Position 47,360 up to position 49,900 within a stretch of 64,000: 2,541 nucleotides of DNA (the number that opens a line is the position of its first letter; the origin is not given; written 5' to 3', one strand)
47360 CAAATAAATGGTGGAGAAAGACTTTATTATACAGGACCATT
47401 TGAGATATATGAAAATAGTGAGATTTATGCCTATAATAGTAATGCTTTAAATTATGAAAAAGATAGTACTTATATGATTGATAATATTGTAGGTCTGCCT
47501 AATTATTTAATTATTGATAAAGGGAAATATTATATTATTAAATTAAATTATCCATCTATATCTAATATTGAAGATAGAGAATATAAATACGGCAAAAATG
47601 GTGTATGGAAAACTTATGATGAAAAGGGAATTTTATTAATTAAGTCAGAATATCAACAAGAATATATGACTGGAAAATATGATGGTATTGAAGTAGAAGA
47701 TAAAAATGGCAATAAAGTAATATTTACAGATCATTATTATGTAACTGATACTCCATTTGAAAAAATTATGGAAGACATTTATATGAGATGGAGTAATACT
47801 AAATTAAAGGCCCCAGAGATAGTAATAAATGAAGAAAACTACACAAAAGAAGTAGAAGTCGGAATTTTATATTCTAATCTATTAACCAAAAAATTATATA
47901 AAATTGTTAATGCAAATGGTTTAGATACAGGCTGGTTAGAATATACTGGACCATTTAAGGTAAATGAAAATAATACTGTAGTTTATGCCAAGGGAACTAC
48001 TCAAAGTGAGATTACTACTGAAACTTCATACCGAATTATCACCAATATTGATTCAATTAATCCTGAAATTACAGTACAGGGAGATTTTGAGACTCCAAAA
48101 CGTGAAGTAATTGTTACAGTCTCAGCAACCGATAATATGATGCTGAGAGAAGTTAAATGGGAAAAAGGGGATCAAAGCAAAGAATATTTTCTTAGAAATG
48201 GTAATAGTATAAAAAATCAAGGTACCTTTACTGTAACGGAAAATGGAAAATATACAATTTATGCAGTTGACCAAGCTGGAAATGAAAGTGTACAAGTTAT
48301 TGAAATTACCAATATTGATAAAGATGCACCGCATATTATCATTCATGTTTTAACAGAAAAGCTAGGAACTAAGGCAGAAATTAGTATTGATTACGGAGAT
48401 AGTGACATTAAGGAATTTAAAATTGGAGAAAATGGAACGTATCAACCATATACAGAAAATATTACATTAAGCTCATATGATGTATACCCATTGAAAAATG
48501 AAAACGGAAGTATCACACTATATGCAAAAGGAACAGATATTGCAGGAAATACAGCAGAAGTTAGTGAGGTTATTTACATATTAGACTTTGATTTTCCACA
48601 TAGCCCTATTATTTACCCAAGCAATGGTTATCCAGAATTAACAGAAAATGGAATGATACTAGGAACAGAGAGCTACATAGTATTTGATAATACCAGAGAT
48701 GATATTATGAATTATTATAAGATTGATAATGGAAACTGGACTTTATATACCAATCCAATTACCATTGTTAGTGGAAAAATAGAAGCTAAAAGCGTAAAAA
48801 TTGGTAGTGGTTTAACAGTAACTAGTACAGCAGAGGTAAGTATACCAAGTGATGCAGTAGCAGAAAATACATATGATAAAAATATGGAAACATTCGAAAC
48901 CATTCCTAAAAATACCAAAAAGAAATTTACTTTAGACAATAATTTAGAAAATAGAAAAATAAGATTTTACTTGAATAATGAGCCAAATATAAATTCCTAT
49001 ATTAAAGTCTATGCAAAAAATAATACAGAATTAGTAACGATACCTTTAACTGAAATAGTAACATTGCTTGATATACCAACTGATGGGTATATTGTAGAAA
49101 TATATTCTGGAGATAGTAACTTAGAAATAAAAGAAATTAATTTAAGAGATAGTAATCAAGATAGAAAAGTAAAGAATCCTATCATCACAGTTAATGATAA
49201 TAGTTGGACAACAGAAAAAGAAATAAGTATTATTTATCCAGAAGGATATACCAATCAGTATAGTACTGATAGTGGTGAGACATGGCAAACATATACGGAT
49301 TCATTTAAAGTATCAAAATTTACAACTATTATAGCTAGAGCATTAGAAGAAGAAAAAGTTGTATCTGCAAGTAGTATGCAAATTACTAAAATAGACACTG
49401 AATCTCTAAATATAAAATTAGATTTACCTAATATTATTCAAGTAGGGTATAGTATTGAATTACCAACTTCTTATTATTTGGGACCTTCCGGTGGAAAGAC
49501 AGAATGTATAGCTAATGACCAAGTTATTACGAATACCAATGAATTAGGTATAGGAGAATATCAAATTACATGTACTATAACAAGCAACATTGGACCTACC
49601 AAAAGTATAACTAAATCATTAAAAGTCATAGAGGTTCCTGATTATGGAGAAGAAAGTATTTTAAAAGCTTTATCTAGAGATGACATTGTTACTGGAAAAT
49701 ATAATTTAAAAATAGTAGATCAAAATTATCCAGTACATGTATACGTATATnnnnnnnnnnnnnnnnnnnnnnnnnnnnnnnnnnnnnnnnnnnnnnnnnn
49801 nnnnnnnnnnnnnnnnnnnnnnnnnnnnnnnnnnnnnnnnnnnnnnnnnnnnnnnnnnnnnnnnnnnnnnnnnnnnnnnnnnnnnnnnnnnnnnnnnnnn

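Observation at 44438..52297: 2619-aa type-II-anchored surface protein: poly-Lys cytoplasmic tail, TSP stalk, ~10 Ig-like domains and an A-B-A-B-A module arrangement with Gly-rich predicted beta-solenoid units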

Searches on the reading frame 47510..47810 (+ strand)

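Call 53: search_protein_families(library=pfam, proteins=[window:47510-47810:+], max_evalue=10)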
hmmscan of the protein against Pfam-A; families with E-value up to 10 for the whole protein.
window:47510-47810:+ (100 aa): 2 families
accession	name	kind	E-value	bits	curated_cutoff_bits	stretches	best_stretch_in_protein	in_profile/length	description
PF07661.19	MORN_2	-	0.0041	17.6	29.6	1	29-49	1-21/22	MORN repeat variant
PF17998.7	AgI_II_C2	-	0.11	13.4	27.1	1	34-79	39-81/148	Cell surface antigen I/II C2 terminal domain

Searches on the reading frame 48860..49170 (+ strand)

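Call 53: search_protein_families(library=pfam, proteins=[window:48860-49170:+], max_evalue=10)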
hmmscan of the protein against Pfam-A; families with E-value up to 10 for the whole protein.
window:48860-49170:+ (103 aa): 1 family
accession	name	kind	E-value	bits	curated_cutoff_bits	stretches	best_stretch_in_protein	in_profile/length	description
PF24048.1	LRR_NXF1-5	-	0.022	14.8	30.5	1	21-65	19-63/142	NXF1/2/3/5 leucine-rich repeat domain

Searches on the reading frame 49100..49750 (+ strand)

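Call 10: search_protein_families(library=pfam, proteins=[window:49100-49750:+], max_evalue=10)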
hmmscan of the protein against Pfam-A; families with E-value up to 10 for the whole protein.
window:49100-49750:+ (217 aa): 3 families
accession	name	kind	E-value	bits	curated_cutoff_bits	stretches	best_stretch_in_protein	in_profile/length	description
PF03174.19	CHB_HEX_C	-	0.001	19.4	23.6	1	49-84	34-70/76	Chitobiase/beta-hexosaminidase C-terminal domain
PF02012.26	BNR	-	0.026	14.9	27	1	53-64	1-12/12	BNR/Asp-box repeat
PF00500.24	Late_protein_L1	-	0.08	12.2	27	1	28-113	327-412/497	L1 (late) protein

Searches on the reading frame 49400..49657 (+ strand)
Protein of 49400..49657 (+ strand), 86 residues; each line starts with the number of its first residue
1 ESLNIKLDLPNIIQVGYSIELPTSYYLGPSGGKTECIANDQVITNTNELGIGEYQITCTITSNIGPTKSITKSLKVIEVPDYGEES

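Call 46: find_homologous_proteins(query=window:49400-49657:+, max_evalue=0.001)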
Query window:49400-49657:+: no candidate shares three 5-residue words with the query. No homologue found.
